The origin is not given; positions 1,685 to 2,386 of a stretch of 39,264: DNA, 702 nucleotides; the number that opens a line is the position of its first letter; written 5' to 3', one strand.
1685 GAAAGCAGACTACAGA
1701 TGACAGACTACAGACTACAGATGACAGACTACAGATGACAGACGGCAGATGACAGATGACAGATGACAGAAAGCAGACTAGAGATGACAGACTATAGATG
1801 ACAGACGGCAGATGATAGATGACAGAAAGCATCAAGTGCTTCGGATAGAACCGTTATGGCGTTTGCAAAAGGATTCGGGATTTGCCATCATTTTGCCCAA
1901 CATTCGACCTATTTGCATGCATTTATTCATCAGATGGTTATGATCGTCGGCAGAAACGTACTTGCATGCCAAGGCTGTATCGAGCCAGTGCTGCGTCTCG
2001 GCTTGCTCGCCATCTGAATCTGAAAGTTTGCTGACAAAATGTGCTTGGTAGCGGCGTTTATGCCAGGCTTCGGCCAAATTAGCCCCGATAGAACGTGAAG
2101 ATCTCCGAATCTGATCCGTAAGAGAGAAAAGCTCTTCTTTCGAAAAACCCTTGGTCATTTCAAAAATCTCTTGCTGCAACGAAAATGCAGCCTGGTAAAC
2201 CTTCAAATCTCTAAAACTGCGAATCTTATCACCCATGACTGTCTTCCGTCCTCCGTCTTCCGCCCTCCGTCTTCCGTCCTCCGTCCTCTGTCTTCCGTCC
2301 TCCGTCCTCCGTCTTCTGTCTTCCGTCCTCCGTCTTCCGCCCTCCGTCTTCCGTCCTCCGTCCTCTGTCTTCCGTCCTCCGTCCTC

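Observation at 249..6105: Intergenic space is built from tandem heptanucleotide arrays of many unrelated unit sequences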

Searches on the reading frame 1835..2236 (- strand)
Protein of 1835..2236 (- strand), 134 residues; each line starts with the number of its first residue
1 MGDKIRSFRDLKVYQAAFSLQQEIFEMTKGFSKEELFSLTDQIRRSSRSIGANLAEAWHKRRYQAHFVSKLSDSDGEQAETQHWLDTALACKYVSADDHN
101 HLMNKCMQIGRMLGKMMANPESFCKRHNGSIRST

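Call 10: search_protein_families(library=pfam, proteins=[window:1835-2236:-])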
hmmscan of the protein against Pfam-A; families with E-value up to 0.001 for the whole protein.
seq(134 aa): 2 families
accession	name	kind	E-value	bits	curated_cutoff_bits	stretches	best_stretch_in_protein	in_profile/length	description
PF05635.17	23S_rRNA_IVP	-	1.3e-32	112.6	33.8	1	9-114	1-105/106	23S rRNA-intervening sequence protein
PF22296.2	bAvd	-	1.2e-07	32.6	40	1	20-118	10-105/107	bAvd-like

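Call 29: find_homologous_proteins(query=window:1835-2236:-, max_evalue=1e-10)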
Query seq(134 aa) (134 aa): 4791 proteins with E <= 1e-10 among 4799 candidates; the best 120 are listed.
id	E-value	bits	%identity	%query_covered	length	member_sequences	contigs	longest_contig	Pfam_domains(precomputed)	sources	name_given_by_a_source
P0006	1.4e-81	289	96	100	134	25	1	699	PF22296.3,PF05635.18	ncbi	-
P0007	8.1e-75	267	87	100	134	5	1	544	PF22296.3,PF05635.18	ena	-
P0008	2.4e-73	262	89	100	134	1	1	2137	PF22296.3,PF05635.18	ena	-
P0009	5.6e-71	255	90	96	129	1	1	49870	PF22296.3,PF05635.18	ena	-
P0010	2.6e-70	253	85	99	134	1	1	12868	PF22296.3,PF05635.18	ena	-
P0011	2.0e-69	250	85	97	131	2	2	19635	PF22296.3,PF05635.18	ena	-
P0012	4.4e-69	249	84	97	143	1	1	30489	PF22296.3,PF05635.18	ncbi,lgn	-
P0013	4.4e-69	249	87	93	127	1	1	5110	PF22296.3,PF05635.18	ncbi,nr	ncbi:four helix bundle protein [Candidatus Fermentibacteria bacterium]|nr:MAG: four helix bundle pro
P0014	1.2e-68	247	85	96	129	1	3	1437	PF22296.3,PF05635.18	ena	-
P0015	1.9e-68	247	85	96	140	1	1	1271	PF22296.3,PF05635.18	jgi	-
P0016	2.1e-68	246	82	99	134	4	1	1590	PF22296.3,PF05635.18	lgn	-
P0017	1.1e-67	244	83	100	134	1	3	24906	PF22296.3,PF05635.18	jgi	-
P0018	1.9e-67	243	81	100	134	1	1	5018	PF22296.3,PF05635.18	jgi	-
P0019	2.6e-67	243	84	96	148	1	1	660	PF22296.3,PF05635.18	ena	-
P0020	3.5e-67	242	83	97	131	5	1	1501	PF22296.3,PF05635.18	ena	-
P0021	4.9e-67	242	81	100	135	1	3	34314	PF22296.3,PF05635.18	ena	-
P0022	1.1e-66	241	81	100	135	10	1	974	PF22296.3,PF05635.18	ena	-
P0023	2.9e-66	239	84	95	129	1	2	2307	PF22296.3,PF05635.18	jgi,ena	-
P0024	6.5e-66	238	83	96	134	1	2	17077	PF22296.3,PF05635.18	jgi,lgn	-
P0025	1.3e-65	237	82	96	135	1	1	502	PF22296.3,PF05635.18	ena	-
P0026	2.6e-65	236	78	97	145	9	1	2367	PF22296.3,PF05635.18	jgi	jgi:four helix bundle protein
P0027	2.9e-65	236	81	97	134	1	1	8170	PF22296.3,PF05635.18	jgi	jgi:four helix bundle protein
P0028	4.7e-65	236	79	100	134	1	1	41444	PF22296.3,PF05635.18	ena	-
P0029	4.9e-65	236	80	96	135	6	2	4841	PF22296.3,PF05635.18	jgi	jgi:four helix bundle protein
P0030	5.8e-65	235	81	100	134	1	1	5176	PF22296.3,PF05635.18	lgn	-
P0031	1.5e-64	234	82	97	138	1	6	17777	PF22296.3,PF05635.18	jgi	jgi:four helix bundle protein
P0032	1.7e-64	234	83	93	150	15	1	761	PF22296.3,PF05635.18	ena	-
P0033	3.8e-64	233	78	96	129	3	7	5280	PF22296.3,PF05635.18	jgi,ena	jgi:four helix bundle protein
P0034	4.1e-64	233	81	94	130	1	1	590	PF22296.3,PF05635.18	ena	-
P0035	5.5e-64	232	79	94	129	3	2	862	PF22296.3,PF05635.18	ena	-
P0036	6.3e-64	232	79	98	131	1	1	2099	PF22296.3,PF05635.18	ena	-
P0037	7.6e-64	232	79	94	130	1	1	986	PF22296.3,PF05635.18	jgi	jgi:four helix bundle protein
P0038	7.8e-64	232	80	97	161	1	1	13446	PF22296.3,PF05635.18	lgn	-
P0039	1.5e-63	231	78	96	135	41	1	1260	PF22296.3,PF05635.18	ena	-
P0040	2.0e-63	230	80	95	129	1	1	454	PF22296.3,PF05635.18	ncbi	-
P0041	2.1e-63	230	80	94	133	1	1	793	PF22296.3,PF05635.18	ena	-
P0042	3.3e-63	230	78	98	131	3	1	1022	PF22296.3,PF05635.18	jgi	-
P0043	4.5e-63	229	78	94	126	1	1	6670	PF22296.3,PF05635.18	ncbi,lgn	-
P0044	4.7e-63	229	82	94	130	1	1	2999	PF22296.3,PF05635.18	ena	-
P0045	5.2e-63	229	79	94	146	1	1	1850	PF22296.3,PF05635.18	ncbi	-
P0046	5.3e-63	229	82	94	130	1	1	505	PF22296.3,PF05635.18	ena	-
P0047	5.6e-63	229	77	97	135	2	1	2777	PF22296.3,PF05635.18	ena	-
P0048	3.3e-62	226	77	97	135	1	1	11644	PF22296.3,PF05635.18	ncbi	-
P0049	3.6e-62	226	79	94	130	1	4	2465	PF22296.3,PF05635.18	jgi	-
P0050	2.0e-61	224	78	98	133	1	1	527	PF22296.3,PF05635.18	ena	-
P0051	2.4e-61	224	76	96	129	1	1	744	PF22296.3,PF05635.18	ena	-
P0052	3.1e-61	223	76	94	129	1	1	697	PF22296.3,PF05635.18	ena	-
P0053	4.8e-61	223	75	96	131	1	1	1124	PF22296.3,PF05635.18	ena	-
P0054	5.3e-61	222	78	94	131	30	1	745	PF22296.3,PF05635.18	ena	-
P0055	6.8e-61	222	76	96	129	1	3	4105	PF22296.3,PF05635.18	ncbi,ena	-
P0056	8.2e-61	222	75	96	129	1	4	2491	PF22296.3,PF05635.18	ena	-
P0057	1.3e-60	221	74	96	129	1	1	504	PF22296.3,PF05635.18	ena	-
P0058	1.8e-60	221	74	96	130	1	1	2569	PF22296.3,PF05635.18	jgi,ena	-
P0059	1.9e-60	221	76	94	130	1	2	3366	PF22296.3,PF05635.18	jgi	-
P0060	1.9e-60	221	76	94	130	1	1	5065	PF22296.3,PF05635.18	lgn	-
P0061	1.9e-60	221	76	96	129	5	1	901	PF22296.3,PF05635.18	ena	-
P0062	2.1e-60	221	74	96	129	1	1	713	PF22296.3,PF05635.18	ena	-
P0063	2.3e-60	220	75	96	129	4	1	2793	PF22296.3,PF05635.18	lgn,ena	-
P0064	2.7e-60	220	78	94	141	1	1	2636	PF22296.3,PF05635.18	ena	-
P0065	3.0e-60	220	74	96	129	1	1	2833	PF22296.3,PF05635.18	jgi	jgi:four helix bundle protein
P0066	3.1e-60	220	77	94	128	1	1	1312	PF22296.3,PF05635.18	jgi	jgi:four helix bundle protein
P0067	3.8e-60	220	74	96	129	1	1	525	PF22296.3,PF05635.18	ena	-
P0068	4.8e-60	219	74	96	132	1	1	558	PF22296.3,PF05635.18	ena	-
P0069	5.4e-60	219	74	96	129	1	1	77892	PF22296.3,PF05635.18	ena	-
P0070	5.6e-60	219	74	96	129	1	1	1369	PF22296.3,PF05635.18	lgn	-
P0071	5.8e-60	219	76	94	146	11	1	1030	PF22296.3,PF05635.18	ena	-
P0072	6.5e-60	219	76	94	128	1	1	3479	PF22296.3,PF05635.18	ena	-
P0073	6.6e-60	219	76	94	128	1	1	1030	PF22296.3,PF05635.18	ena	-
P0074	7.6e-60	219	74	96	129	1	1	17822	PF22296.3,PF05635.18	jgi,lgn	jgi:four helix bundle protein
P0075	9.1e-60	219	75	94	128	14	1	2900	PF22296.3,PF05635.18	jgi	jgi:four helix bundle protein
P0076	1.0e-59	218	75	94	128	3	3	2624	PF22296.3,PF05635.18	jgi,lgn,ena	jgi:four helix bundle protein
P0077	1.0e-59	218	75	94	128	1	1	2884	PF22296.3,PF05635.18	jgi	jgi:four helix bundle protein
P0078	1.1e-59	218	75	95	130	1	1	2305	PF22296.3,PF05635.18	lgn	-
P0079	1.1e-59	218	73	96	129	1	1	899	PF22296.3,PF05635.18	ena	-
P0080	1.1e-59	218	73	96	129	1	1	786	PF22296.3,PF05635.18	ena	-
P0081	1.2e-59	218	76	94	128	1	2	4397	PF22296.3,PF05635.18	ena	-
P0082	1.2e-59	218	76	94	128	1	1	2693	PF22296.3,PF05635.18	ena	-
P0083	1.3e-59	218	74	96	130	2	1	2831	PF22296.3,PF05635.18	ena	-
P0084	1.6e-59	218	75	94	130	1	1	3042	PF22296.3,PF05635.18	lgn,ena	-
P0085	1.8e-59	218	75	94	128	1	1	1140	PF22296.3,PF05635.18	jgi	jgi:four helix bundle protein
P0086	1.9e-59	217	76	96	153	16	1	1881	PF22296.3,PF05635.18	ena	-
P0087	1.9e-59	217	76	95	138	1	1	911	PF22296.3,PF05635.18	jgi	-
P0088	2.1e-59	217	74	96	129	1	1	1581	PF22296.3,PF05635.18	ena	-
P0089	2.2e-59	217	80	91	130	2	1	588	PF22296.3,PF05635.18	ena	-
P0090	2.7e-59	217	74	96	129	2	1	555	PF22296.3,PF05635.18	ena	-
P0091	3.0e-59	217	75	95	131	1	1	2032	PF22296.3,PF05635.18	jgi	jgi:four helix bundle protein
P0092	4.4e-59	216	75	94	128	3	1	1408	PF22296.3,PF05635.18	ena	-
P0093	5.3e-59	216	74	96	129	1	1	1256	PF22296.3,PF05635.18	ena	-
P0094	6.3e-59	216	76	94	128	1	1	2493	PF22296.3,PF05635.18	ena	-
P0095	6.4e-59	216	74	95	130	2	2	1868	PF22296.3,PF05635.18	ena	-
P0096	7.7e-59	216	74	95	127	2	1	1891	PF22296.3,PF05635.18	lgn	-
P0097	8.3e-59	215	74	95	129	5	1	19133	PF22296.3,PF05635.18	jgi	-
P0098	8.4e-59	215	75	94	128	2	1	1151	PF22296.3,PF05635.18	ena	-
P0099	9.6e-59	215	74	96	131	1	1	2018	PF22296.3,PF05635.18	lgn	-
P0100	9.7e-59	215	73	96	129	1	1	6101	PF22296.3,PF05635.18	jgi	-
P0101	9.9e-59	215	75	95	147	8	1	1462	PF22296.3,PF05635.18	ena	-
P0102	1.1e-58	215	74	94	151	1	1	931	PF22296.3,PF05635.18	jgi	jgi:four helix bundle protein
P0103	1.1e-58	215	74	97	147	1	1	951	PF22296.3,PF05635.18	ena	-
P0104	1.5e-58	215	73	96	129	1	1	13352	PF22296.3,PF05635.18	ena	-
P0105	1.6e-58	215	73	96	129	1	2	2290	PF22296.3,PF05635.18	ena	-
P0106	1.6e-58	214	74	94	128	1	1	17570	PF22296.3,PF05635.18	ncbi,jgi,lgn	-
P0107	1.9e-58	214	74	94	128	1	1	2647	PF22296.3,PF05635.18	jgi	jgi:four helix bundle protein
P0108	2.7e-58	214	71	98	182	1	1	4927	PF22296.3,PF05635.18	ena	-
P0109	3.1e-58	214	73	96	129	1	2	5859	PF22296.3,PF05635.18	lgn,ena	-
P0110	3.7e-58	213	73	94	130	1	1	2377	PF22296.3,PF05635.18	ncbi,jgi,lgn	jgi:four helix bundle protein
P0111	4.1e-58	213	74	93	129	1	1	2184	PF22296.3,PF05635.18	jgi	-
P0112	4.3e-58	213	73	96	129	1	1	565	PF22296.3,PF05635.18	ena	-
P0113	5.6e-58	213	73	96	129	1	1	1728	PF22296.3,PF05635.18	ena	-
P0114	6.3e-58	213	75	96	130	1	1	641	PF22296.3,PF05635.18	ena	-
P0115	7.4e-58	212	78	91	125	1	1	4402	PF22296.3,PF05635.18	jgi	jgi:four helix bundle protein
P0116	7.8e-58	212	73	96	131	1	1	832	PF22296.3,PF05635.18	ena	-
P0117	1.0e-57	212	73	96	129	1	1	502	PF22296.3,PF05635.18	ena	-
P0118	1.2e-57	212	74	95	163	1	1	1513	PF22296.3,PF05635.18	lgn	-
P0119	1.3e-57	212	72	95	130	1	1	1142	PF22296.3,PF05635.18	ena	-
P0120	1.4e-57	211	72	96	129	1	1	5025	PF22296.3,PF05635.18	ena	-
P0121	1.5e-57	211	72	96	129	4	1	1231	PF22296.3,PF05635.18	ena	-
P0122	1.6e-57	211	71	96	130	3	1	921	PF22296.3,PF05635.18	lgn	-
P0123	1.7e-57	211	72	96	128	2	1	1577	PF22296.3,PF05635.18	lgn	-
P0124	1.8e-57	211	71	96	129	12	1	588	PF22296.3,PF05635.18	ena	-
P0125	2.0e-57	211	73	94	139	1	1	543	PF22296.3,PF05635.18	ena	-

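Call 30: find_encoding_contigs(protein=P0009, flank=4000, max_places=3)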
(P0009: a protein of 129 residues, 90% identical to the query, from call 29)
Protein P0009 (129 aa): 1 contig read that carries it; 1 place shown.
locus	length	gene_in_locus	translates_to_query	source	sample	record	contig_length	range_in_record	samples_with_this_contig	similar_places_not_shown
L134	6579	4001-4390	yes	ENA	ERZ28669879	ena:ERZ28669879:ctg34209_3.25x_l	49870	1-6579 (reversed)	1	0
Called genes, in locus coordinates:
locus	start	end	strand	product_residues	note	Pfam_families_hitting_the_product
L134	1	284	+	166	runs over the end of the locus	-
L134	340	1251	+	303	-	-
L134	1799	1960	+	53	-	-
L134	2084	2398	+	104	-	PF01370:Epimerase, PF16363:GDP_Man_Dehyd, PF02719:Polysacc_synt_2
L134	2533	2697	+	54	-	-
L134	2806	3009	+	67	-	-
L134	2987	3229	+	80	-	PF01073:3Beta_HSD, PF01370:Epimerase (weak), PF02719:Polysacc_synt_2, PF16363:GDP_Man_Dehyd, PF04321:RmlD_sub_bind (weak)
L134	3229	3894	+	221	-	PF02719:Polysacc_synt_2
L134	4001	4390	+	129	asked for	PF05635:23S_rRNA_IVP, PF22296:bAvd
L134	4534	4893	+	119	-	-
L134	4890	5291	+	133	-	-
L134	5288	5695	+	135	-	-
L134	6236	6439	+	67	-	-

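Call 31: find_encoding_contigs(protein=P0028, flank=4000, max_places=3)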
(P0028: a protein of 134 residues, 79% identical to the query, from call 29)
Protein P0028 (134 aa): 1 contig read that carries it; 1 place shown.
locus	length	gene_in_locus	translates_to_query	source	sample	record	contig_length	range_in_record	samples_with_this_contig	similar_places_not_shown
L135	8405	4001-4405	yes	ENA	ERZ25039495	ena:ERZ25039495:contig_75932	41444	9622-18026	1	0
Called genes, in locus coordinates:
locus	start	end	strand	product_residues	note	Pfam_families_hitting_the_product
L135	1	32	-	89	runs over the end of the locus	PF15738:YafQ_toxin, PF05016:ParE_toxin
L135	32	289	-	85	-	PF04221:RelB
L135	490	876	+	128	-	-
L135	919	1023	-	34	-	-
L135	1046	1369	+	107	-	-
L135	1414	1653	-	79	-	PF12441:CopG_antitoxin (weak)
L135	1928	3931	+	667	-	PF02397:Bac_transf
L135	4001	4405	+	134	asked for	PF05635:23S_rRNA_IVP, PF22296:bAvd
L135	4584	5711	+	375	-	PF01408:GFO_IDH_MocA, PF02894:GFO_IDH_MocA_C, PF22725:GFO_IDH_MocA_C3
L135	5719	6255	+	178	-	PF00132:Hexapep, PF25084:LbH_EIF2B (weak), PF25087:GMPPB_C, PF14602:Hexapep_2 (weak)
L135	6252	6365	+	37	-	-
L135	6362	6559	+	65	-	PF13366:PDDEXK_3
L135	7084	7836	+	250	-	PF00155:Aminotran_1_2 (weak), PF01041:DegT_DnrJ_EryC1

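Call 32: find_encoding_contigs(protein=P0069, flank=4000, max_places=3)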
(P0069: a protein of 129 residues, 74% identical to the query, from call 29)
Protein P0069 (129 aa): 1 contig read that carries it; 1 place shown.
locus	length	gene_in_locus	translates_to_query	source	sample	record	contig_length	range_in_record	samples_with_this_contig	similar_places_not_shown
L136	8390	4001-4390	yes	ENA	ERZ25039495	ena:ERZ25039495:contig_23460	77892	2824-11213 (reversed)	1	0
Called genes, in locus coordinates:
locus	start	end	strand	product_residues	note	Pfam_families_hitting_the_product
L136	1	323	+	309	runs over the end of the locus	PF00989:PAS, PF13426:PAS_9, PF08447:PAS_3, PF00196:GerE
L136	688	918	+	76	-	-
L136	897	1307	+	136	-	PF13470:PIN_3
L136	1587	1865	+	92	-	PF07238:PilZ (weak)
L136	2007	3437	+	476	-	PF02706:Wzz, PF13807:GNVR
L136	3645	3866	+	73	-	-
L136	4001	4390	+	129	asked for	PF05635:23S_rRNA_IVP, PF22296:bAvd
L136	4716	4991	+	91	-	-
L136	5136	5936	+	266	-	-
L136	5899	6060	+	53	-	-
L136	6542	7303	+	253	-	PF13614:AAA_31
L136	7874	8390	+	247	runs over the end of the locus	PF02563:Poly_export, PF22461:SLBB_2, PF10531:SLBB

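Call 33: find_encoding_contigs(protein=P0021, flank=4000, max_places=3)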
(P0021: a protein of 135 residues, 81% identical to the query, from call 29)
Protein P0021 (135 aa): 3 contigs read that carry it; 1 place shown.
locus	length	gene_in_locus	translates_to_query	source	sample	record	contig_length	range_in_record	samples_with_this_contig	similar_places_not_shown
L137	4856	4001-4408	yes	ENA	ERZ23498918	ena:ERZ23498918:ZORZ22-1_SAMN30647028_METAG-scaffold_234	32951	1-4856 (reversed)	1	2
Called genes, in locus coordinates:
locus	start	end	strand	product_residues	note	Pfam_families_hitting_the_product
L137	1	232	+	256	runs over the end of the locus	PF02698:DUF218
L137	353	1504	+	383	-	PF13439:Glyco_transf_4 (faint), PF00534:Glycos_transf_1, PF13692:Glyco_trans_1_4, PF13524:Glyco_trans_1_2 (weak)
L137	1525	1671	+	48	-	-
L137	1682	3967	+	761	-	PF00107:ADH_zinc_N, PF01408:GFO_IDH_MocA, PF22725:GFO_IDH_MocA_C3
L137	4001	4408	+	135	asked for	PF05635:23S_rRNA_IVP, PF22296:bAvd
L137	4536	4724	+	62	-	-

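Call 40: find_related_loci(query=window:1835-2236:-, collection=metagenome_contigs, flank=3000)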
Query seq(134 aa) (134 aa) in metagenome_contigs; peptide patterns used: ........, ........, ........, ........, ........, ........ (x = any residue, [..] = any of these).
345 stretches matched a pattern; 292 encode a relative of the query (tblastn E <= 1e-3); the best 80 are kept; 80 distinct loci.
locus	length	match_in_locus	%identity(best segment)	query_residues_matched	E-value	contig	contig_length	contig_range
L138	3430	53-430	88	4-129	1e-76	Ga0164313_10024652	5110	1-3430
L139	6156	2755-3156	82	1-134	2e-75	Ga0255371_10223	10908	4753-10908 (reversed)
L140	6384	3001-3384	83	1-128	4e-73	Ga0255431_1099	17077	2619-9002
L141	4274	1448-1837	78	1-130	2e-72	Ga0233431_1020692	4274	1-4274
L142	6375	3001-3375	82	1-125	4e-72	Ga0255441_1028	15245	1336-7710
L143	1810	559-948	78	1-130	5e-75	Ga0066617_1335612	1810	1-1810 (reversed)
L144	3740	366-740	83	1-125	5e-72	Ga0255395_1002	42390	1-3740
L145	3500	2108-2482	82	1-125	3e-72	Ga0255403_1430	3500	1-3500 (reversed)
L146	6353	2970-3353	82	1-128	2e-71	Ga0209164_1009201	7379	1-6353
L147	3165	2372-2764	79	1-131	7e-72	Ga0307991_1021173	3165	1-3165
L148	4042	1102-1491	78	1-130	1e-71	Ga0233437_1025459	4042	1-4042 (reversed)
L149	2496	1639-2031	79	1-131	1e-72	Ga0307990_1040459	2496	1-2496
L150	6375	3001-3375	82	1-125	3e-71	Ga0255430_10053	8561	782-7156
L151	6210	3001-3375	82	1-125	3e-71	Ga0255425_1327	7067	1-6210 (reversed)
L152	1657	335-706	85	1-124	2e-74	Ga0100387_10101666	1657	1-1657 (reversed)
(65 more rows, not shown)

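Call 46: search_protein_families(library=pfam, alignment_id=A1, max_evalue=0.00001)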
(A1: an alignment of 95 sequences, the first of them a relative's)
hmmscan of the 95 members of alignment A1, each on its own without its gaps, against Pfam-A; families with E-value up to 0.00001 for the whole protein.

A. member 1, L134:3169-3891:+ (241 aa): 1 family
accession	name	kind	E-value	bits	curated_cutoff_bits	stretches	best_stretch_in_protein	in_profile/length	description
PF02719.21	Polysacc_synt_2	-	3.7e-60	204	20.2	1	2-176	119-292/293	Polysaccharide biosynthesis protein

B. families by the number of members that match (of 95 scanned): 93 families (the first 25 are shown)
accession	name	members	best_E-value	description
PF00488.27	MutS_V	10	4e-90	MutS domain V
PF05192.23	MutS_III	7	4.2e-50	MutS domain III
PF05190.23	MutS_IV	7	4.3e-32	MutS family domain IV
PF01370.27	Epimerase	6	5.8e-51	NAD dependent epimerase/dehydratase family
PF02397.22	Bac_transf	5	1.2e-69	Bacterial sugar transferase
PF16363.11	GDP_Man_Dehyd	4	4.5e-52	GDP-mannose 4,6 dehydratase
PF01624.25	MutS_I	4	1.3e-44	MutS domain I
PF05188.22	MutS_II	4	3e-27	MutS domain II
PF02719.21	Polysacc_synt_2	3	7.4e-97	Polysaccharide biosynthesis protein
PF07733.18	DNA_pol3_alpha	3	1.7e-71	Bacterial DNA polymerase III alpha NTPase domain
PF17657.6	DNA_pol3_finger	3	3.3e-37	Bacterial DNA polymerase III alpha subunit finger domain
PF01408.29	GFO_IDH_MocA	3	1.2e-22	Oxidoreductase family, NAD-binding Rossmann fold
PF14579.12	HHH_6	3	1.2e-18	Helix-hairpin-helix motif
PF13727.12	CoA_binding_3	3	1.1e-17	CoA-binding domain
PF22725.1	GFO_IDH_MocA_C3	3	1.2e-15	GFO/IDH/MocA C-terminal domain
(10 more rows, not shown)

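Call 80: search_dna_similar(query=window:1835-2236:-, collection=plasmids, mode=protein, max_rows=30, max_evalue=1e-8)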
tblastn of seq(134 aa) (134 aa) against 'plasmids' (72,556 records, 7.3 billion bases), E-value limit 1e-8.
Records with a match: 27; places in all: 28; records where one place covers at least 80% of the query: 25.
Best place of each record, by identity: <60% 27.
By first word of the organism name: Nostoc 14; Calothrix 3; Pseudanabaena 2; Leptolyngbya 1; Brasilonema 1; Oscillatoria 1; Tolypothrix 1; Aulosira 1; Aphanizomenonaceae 1; Allocoleopsis 1; and 1 more.
By predicted mobility (MOB-suite, as given by PLSDB): non-mobilizable 13; conjugative 9; mobilizable 5.
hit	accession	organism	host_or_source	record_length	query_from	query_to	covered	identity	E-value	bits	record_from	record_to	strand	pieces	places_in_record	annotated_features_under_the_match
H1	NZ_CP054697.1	Nostoc edaphicum CCNP1411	-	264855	3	120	88%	53.4%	1e-33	130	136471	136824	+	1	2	four helix bundle protein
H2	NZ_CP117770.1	Nostoc sp. UHCC 0926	whole organism,lichen surface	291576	3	134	99%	47.7%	2e-31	123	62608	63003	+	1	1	four helix bundle protein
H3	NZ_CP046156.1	Leptolyngbya sp. BL0902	cell culture,open pond on an algae farm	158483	5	132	96%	48.4%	3e-30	120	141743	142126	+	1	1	four helix bundle protein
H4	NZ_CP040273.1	Nostoc sp. C052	Blasia pusilla,pure culture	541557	3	120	88%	52.5%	2e-33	129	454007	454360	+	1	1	four helix bundle protein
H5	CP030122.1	Brasilonema octagenarum UFV-E1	Eucalyptus grandis,mixed culture,leaves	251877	5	123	89%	51.3%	5e-31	122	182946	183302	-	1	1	four helix bundle protein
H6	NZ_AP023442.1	Nostoc sp. MS1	-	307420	5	120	87%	52.6%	1e-32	127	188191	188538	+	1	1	four helix bundle protein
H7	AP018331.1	Nostoc commune HK-02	-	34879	4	123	90%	50.0%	1e-29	118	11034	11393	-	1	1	S23 ribosomal protein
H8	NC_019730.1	Oscillatoria nigro-viridis PCC 7112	-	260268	5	120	87%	51.7%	8e-29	116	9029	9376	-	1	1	four helix bundle protein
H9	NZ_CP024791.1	Nostoc flagelliforme CCNUN1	cell culture,desert soil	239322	3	120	88%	50.8%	1e-29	119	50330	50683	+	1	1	four helix bundle protein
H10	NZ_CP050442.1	Tolypothrix sp. PCC 7910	cell culture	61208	3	120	88%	50.0%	2e-29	118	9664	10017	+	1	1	four helix bundle protein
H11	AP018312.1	Aulosira laxa NIES-50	-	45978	3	120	88%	49.2%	2e-20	122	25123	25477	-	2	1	S23 ribosomal protein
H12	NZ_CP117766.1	Nostoc sp. UHCC 0926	whole organism,lichen surface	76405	3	127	93%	45.6%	1e-28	115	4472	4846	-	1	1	four helix bundle protein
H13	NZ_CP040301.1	Nostoc sp. TCL26-01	Leiosporoceros dussii,pure culture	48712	3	120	88%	48.3%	8e-29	116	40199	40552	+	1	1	four helix bundle protein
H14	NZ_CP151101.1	Nostoc sp. UHCC 0302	isolated culture,lake sediment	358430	5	120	87%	48.3%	3e-28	114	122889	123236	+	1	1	four helix bundle protein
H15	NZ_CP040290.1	Nostoc sp. C057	Phaeoceros,pure culture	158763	3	120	88%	47.2%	1e-25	107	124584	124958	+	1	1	four helix bundle protein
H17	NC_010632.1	Nostoc punctiforme PCC 73102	-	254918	5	127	92%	43.8%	1e-26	110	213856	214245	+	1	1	four helix bundle protein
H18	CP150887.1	Aphanizomenonaceae cyanobacterium TIOX110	-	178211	3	127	93%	42.1%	1e-25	107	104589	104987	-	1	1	four helix bundle protein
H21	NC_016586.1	Azospirillum lipoferum 4B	-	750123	5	119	86%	34.5%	2e-11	67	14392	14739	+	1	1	none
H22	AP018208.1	Calothrix brevissima NIES-22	-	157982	5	113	81%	34.9%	2e-14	75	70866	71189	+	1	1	S23 ribosomal protein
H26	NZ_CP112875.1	Pseudanabaena galeata CCNP1313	-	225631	1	117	87%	29.1%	1e-9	62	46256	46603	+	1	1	four helix bundle protein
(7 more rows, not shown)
